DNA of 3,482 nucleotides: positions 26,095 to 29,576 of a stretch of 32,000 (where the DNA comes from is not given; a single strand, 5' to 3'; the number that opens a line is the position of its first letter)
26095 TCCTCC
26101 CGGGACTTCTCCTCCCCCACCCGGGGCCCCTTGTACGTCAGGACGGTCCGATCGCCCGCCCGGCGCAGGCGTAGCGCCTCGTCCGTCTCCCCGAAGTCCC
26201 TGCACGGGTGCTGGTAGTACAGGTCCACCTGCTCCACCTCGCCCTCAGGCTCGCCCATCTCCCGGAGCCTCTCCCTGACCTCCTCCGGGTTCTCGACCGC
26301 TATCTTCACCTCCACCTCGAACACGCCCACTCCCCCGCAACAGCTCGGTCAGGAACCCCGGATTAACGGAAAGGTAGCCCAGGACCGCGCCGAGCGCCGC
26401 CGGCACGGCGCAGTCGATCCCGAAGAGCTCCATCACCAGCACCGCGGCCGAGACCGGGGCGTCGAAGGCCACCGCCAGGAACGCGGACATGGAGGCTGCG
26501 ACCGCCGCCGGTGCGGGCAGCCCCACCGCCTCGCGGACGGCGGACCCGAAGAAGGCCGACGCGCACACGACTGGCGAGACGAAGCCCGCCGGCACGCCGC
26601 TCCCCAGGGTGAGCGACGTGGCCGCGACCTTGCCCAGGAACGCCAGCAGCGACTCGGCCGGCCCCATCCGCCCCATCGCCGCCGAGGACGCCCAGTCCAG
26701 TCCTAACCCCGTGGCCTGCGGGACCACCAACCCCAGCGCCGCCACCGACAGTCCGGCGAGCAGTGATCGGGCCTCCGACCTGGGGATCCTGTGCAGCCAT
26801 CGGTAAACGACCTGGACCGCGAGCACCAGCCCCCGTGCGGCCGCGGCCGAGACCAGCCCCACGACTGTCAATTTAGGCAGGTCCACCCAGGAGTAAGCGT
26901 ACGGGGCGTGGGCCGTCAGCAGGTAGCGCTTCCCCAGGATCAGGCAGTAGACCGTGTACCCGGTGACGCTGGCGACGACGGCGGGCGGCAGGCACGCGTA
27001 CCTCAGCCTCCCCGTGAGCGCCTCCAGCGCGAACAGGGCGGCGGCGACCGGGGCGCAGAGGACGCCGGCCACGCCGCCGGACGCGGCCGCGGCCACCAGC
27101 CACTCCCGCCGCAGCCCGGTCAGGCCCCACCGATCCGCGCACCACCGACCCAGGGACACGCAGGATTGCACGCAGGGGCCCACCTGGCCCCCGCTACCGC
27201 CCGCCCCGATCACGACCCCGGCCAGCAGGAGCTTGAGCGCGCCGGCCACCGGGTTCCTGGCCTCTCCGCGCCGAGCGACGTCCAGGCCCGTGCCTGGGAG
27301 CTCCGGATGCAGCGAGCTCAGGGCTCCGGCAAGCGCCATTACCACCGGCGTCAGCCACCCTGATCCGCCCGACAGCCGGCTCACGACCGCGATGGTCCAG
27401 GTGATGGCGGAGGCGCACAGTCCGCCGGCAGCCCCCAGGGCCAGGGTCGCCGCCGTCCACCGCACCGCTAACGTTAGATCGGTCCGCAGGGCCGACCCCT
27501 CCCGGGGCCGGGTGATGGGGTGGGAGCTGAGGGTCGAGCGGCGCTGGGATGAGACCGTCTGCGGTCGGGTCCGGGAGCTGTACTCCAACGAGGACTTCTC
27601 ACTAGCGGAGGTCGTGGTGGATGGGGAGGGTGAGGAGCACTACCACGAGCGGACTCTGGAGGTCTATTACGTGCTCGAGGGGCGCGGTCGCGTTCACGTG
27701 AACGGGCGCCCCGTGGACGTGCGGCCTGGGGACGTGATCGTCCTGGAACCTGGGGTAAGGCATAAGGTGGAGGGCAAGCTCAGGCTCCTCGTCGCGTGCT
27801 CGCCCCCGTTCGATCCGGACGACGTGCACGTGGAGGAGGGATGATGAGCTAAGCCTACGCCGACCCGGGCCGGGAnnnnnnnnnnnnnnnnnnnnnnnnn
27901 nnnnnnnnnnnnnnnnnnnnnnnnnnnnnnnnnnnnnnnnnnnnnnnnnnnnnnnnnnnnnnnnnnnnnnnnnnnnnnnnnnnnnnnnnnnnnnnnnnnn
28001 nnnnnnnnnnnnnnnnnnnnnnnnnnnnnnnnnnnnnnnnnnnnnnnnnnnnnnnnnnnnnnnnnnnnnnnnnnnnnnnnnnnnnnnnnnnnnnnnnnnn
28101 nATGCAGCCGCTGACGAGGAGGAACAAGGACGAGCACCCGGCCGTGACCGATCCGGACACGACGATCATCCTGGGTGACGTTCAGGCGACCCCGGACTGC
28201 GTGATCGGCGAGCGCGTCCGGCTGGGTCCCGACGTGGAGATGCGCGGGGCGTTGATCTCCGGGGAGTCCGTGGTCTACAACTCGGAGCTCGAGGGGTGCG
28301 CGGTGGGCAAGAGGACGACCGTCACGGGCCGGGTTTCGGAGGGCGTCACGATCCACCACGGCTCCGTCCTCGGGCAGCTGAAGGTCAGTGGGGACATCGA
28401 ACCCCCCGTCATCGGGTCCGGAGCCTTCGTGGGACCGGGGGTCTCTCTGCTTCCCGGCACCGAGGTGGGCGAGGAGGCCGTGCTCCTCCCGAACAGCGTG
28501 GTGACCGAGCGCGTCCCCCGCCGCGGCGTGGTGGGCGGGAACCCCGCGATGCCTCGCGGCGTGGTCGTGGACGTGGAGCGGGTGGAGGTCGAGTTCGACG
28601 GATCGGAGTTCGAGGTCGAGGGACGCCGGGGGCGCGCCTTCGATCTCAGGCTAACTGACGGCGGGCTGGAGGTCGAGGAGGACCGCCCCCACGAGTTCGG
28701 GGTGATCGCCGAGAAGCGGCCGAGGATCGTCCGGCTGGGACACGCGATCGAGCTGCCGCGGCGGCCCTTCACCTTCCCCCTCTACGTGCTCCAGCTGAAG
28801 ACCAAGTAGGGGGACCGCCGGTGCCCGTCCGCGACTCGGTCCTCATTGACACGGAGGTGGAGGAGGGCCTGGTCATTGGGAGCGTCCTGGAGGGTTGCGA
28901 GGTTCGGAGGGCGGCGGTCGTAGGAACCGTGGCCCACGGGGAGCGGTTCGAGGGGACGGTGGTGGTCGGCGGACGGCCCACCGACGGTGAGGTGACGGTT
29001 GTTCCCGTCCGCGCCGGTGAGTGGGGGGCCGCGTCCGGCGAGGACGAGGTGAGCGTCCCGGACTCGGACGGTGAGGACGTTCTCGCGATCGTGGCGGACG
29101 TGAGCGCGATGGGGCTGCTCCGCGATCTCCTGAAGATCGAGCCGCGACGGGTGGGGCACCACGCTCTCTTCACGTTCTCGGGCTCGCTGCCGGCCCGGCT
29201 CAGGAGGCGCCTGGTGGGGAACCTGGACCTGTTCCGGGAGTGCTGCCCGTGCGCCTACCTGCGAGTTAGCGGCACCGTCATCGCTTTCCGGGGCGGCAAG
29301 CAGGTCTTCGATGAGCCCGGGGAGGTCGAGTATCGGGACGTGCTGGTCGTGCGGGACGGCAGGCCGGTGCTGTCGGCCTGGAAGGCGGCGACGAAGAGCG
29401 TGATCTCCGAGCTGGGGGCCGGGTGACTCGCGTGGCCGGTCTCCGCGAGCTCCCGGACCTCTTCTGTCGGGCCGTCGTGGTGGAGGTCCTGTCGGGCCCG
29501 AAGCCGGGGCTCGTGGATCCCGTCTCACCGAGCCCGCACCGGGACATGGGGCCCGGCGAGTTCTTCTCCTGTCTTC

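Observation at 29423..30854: CitG-like synthase followed by an MdcG/CitX-like nucleotidyltransferase-fold protein, with no citrate lyase or malonate decarboxylase genes in this window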

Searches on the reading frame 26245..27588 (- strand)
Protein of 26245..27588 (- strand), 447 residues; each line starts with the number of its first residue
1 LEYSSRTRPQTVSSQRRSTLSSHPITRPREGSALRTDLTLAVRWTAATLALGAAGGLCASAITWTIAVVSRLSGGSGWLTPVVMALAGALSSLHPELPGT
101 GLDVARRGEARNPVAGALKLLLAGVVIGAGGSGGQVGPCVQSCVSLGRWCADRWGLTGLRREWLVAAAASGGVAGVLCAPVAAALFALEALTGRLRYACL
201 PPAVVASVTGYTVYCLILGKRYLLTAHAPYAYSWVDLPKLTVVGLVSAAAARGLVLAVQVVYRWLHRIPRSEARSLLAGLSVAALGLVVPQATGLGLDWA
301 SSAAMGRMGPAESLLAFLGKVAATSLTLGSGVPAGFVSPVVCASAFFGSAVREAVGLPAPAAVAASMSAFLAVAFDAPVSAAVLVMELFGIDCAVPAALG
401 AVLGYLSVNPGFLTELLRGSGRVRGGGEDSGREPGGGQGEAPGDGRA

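Call 16: search_protein_families(library=pfam, proteins=[window:26245-27588:-], max_evalue=0.001)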
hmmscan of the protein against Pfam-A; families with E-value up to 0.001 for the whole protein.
window:26245-27588:- (447 aa): 1 family
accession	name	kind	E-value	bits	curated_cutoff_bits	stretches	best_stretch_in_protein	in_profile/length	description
PF00654.25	Voltage_CLC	-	1.4e-46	159.7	24.8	1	115-406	39-343/346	Voltage gated chloride channel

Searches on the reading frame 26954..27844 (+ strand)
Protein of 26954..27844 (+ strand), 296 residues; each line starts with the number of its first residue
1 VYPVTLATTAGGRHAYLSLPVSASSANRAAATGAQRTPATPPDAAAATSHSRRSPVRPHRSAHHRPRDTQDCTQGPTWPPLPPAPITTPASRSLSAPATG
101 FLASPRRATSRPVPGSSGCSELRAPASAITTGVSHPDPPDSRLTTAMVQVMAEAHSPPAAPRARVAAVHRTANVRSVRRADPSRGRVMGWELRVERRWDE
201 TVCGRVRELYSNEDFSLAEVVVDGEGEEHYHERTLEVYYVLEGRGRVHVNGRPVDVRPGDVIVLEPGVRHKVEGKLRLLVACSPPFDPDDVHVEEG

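Call 83: search_protein_families(library=pfam, proteins=[window:26954-27844:+], max_evalue=0.001)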
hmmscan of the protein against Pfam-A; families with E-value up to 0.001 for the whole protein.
window:26954-27844:+ (296 aa): 6 families
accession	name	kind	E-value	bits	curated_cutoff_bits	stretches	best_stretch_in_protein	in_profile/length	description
PF07883.17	Cupin_2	-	2.3e-15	56.5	27.2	1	219-273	4-57/70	Cupin domain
PF02311.25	AraC_binding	-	2.2e-09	37.6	21.1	1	228-272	18-61/135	AraC-like ligand binding domain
PF05899.18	Cupin_3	-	2.4e-06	27.6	23.5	1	227-271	20-63/74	EutQ-like cupin domain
PF06339.18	Ectoine_synth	-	7.2e-06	26.7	27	1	215-296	35-121/127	Ectoine synthase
PF21621.3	MPI_cupin_dom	-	0.00011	22.6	27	1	211-281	7-77/79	Mannose-6-phosphate isomerase, cupin domain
PF12852.13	Cupin_6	-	0.00094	19.4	26.7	1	234-275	34-77/183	Cupin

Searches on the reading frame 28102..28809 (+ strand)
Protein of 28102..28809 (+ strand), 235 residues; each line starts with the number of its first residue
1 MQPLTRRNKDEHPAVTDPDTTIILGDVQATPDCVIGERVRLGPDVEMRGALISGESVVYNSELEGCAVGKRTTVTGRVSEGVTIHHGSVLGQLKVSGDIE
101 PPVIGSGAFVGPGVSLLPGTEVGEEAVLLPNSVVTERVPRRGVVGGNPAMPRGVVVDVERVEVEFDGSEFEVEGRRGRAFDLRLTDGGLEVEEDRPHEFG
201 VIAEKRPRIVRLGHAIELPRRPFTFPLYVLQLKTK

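Call 3: search_protein_families(library=pfam, proteins=[window:28102-28809:+], max_evalue=1)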
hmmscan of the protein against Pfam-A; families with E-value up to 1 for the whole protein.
window:28102-28809:+ (235 aa): 6 families
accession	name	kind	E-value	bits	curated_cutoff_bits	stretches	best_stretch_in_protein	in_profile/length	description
PF00132.30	Hexapep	-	2.3e-14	52.8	27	2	102-135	2-35/36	Bacterial transferase hexapeptide (six repeats)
PF25084.1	LbH_EIF2B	-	1.6e-05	25.3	54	1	30-92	36-95/105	EIF2B subunit epsilon LbH domain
PF14602.12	Hexapep_2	-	0.00066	19.8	27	1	103-135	3-33/34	Hexapeptide repeat of succinyl-transferase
PF25087.1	GMPPB_C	-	0.0037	17.4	39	1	32-73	56-99/110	GMPPB C-terminal domain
PF21261.3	RRP40_N_mamm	-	0.061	14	27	1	29-57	13-40/75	Mammalian exosome complex component RRP40, N-terminal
PF04519.19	Bactofilin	-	0.13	13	27.9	0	63-100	25-69/98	Polymer-forming cytoskeletal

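Call 4: search_protein_families(library=ncbifam, proteins=[window:28102-28809:+], max_evalue=1)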
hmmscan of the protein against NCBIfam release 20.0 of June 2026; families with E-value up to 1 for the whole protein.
window:28102-28809:+ (235 aa): 40 families (the best 25 are shown)
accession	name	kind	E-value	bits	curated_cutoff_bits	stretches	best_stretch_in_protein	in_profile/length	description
NF000311.1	Vat_ABCDEFH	equivalog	8.4e-10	38.5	300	1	90-150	102-159/201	Vat family streptogramin A O-acetyltransferase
NF000101.1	stregram_VatA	exception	8.1e-08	32.2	450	1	90-148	110-165/219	streptogramin A O-acetyltransferase Vat(A)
NF007240.0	PRK09677.1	equivalog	1.4e-07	31.2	243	1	101-149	130-178/192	putative lipopolysaccharide biosynthesis O-acetyl transferase WbbJ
TIGR03308.1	phn_thr-fam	hypoth_equivalog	1.7e-07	31.3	201.65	1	103-150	110-157/204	phosphonate metabolim protein, transferase hexapeptide repeat family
NF010933.0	PRK14353.1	equivalog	3.9e-07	29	505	2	14-91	256-331/453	bifunctional UDP-N-acetylglucosamine diphosphorylase/glucosamine-1-phosphate N-acetyltransferase GlmU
NF000097.1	stregram_VatC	exception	5.4e-07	29.7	425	1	86-150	106-167/212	streptogramin A O-acetyltransferase Vat(C)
NF058585.1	HptprglPActTf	PfamEq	5.5e-07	29.3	300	1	103-149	108-154/172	heptaprenylglyceryl phosphate O-acetyltransferase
NF033468.1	stregram_VatI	exception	5.8e-07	29.5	415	1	86-150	100-161/208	streptogramin A O-acetyltransferase Vat(I)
TIGR01172.1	cysE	equivalog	6.3e-07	29.6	210.65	1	65-149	81-161/162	serine O-acetyltransferase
NF000147.1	stregram_VatF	exception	6.3e-07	29.1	400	1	104-150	123-169/221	streptogramin A O-acetyltransferase Vat(F)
NF000020.1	stregram_VatE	exception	7.8e-07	28.9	450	1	90-154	107-168/214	streptogramin A O-acetyltransferase Vat(E)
TIGR03570.1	NeuD_NnaD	subfamily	8e-07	28.8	160.8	1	103-149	155-201/202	NeuD/PglB/VioB family sugar acetyltransferase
NF000111.1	stregram_VatD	exception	1.1e-06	28.6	400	1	86-150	101-162/209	streptogramin A O-acetyltransferase Vat(D)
NF041874.1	EPS_EpsC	equivalog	1.2e-06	28.4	150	1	75-149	87-161/168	serine O-acetyltransferase EpsC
NF007797.0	PRK10502.1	subfamily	1.2e-06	28.3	192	1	101-152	125-176/183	WcaF family extracellular polysaccharide biosynthesis acetyltransferase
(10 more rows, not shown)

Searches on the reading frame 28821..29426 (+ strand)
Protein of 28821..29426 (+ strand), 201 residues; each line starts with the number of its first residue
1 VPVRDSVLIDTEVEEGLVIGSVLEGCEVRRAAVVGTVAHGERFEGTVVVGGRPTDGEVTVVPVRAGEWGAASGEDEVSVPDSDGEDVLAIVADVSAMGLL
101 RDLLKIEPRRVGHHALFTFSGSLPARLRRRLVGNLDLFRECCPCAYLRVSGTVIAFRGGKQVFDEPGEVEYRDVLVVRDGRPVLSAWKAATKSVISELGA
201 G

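Call 3: search_protein_families(library=pfam, proteins=[window:28821-29426:+], max_evalue=1)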
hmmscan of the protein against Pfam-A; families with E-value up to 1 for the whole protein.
window:28821-29426:+ (201 aa): 0 families

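Call 4: search_protein_families(library=ncbifam, proteins=[window:28821-29426:+], max_evalue=1)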
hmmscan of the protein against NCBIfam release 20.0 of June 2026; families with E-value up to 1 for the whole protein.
window:28821-29426:+ (201 aa): 0 families

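Call 90: search_solved_structures(query=window:28821-29423:+, max_evalue=10)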
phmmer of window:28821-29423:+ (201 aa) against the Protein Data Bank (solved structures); distinct sequences matched with E-value up to 10: 1.
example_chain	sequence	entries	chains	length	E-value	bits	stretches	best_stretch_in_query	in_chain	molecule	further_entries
5ij6_A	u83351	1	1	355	0.17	14.7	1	139-198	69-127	Lipoate--protein ligase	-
